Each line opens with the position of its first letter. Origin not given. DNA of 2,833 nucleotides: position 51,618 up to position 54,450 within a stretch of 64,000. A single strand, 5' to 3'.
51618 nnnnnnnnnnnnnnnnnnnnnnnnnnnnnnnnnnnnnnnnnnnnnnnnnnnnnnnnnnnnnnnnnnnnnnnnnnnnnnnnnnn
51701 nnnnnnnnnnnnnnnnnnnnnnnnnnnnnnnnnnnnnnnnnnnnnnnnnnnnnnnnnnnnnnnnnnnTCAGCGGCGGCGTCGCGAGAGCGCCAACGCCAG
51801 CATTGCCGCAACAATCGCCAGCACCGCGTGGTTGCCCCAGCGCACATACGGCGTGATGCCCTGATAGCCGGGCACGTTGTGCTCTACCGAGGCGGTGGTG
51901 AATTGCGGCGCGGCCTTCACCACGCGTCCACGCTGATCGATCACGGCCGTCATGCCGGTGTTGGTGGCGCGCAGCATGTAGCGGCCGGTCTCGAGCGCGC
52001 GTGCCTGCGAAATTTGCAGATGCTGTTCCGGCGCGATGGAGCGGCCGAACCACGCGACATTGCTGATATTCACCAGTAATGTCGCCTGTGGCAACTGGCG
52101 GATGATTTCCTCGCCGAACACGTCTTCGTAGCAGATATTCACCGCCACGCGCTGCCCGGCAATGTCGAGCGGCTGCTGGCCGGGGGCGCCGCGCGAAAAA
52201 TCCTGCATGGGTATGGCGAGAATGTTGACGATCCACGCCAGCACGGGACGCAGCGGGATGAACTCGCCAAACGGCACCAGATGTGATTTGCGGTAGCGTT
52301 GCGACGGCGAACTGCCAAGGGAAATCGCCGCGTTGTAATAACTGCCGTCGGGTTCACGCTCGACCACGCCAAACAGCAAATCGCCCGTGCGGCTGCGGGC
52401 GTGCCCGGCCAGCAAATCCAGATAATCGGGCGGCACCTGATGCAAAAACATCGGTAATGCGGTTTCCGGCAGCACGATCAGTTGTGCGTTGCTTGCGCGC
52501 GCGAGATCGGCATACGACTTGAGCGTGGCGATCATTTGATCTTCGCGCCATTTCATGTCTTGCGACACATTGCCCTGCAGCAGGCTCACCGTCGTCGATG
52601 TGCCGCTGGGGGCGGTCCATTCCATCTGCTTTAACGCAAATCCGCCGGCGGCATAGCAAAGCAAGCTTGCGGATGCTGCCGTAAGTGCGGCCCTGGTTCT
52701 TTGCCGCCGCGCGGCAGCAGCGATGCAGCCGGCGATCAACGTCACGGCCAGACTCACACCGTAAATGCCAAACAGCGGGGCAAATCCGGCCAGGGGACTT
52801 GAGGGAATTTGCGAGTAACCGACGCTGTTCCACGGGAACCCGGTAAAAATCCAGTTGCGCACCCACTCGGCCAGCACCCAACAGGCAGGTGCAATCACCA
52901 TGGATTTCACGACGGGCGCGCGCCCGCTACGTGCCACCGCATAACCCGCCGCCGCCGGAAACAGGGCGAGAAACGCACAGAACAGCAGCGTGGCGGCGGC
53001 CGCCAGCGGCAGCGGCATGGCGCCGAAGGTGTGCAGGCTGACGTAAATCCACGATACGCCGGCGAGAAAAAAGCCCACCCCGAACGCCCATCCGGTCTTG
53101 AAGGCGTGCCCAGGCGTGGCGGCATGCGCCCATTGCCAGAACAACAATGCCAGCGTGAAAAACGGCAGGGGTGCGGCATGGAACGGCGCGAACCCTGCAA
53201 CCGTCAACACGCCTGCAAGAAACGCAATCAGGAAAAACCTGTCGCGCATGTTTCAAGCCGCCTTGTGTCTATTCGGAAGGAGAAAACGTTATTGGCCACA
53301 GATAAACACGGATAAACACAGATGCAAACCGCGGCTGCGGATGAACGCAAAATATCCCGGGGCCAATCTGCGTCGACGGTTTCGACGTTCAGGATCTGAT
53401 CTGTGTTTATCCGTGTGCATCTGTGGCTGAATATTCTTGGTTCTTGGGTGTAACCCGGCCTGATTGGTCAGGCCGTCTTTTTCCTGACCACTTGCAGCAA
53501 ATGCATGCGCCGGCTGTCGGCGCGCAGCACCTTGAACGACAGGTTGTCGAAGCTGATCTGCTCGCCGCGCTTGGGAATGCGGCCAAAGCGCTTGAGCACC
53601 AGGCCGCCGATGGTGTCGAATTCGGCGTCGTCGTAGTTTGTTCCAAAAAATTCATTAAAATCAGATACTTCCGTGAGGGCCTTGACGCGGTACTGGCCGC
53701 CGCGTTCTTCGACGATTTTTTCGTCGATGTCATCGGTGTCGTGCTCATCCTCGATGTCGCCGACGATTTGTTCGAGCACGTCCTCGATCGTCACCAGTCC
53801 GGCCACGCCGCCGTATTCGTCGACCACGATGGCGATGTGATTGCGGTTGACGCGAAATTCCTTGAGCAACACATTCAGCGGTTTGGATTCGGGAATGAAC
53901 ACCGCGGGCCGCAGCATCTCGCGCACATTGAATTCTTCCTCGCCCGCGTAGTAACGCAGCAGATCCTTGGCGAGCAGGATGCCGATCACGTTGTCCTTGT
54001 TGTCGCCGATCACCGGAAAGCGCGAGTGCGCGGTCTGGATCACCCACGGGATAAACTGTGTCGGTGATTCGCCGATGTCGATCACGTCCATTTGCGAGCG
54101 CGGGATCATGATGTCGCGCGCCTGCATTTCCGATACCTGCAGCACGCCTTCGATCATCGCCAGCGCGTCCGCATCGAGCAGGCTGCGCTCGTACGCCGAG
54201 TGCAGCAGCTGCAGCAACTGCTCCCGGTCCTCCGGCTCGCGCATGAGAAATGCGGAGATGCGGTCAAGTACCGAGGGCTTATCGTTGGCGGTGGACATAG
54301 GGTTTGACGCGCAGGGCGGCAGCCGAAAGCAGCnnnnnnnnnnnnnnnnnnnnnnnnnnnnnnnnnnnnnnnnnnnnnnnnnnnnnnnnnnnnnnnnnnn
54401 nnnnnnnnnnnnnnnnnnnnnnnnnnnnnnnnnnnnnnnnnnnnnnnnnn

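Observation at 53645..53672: Motif copy written in-frame into a conserved CorC segment using only A/T-ending codons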

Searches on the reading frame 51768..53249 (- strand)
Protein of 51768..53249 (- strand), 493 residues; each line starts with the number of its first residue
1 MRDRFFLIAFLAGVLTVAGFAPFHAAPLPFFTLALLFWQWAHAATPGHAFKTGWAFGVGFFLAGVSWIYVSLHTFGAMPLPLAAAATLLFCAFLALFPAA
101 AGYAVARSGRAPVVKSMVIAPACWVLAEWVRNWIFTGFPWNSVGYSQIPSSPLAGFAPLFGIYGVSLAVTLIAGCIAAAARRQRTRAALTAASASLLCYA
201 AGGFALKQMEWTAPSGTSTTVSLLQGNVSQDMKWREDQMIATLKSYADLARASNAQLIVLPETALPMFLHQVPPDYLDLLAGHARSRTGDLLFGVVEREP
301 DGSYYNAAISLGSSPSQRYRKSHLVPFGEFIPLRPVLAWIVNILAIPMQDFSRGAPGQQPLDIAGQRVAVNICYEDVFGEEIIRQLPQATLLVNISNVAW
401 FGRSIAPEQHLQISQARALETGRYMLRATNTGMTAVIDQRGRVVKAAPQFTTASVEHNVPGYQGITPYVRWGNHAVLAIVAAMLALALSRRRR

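Call 57: search_protein_families(library=pfam, proteins=[window:51768-53249:-])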
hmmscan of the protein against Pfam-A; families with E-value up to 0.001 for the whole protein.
window:51768-53249:- (493 aa): 2 families
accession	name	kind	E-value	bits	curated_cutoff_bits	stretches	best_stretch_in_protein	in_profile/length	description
PF20154.4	LNT_N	-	4.4e-41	141.1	27.1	1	12-174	1-158/159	Apolipoprotein N-acyltransferase N-terminal domain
PF00795.27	CN_hydrolase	-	1.5e-33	116.7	23.2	1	221-452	2-239/256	Carbon-nitrogen hydrolase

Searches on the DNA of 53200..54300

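Call 66: search_rna_families(source=window, start=53200, end=54300, threshold=evalue, max_evalue=1)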
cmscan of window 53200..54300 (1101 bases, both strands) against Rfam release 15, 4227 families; matches with E-value up to 1: 2.
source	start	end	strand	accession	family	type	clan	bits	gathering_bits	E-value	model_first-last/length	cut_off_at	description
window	53300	53422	+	RF04176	mir-3149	Gene; miRNA;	-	24.9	100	0.047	1-83/83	no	mir-3149 microRNA precursor family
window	53567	53634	+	RF00630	P26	Gene;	-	19.1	36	0.33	1-66/66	no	Pseudomonas sRNA P26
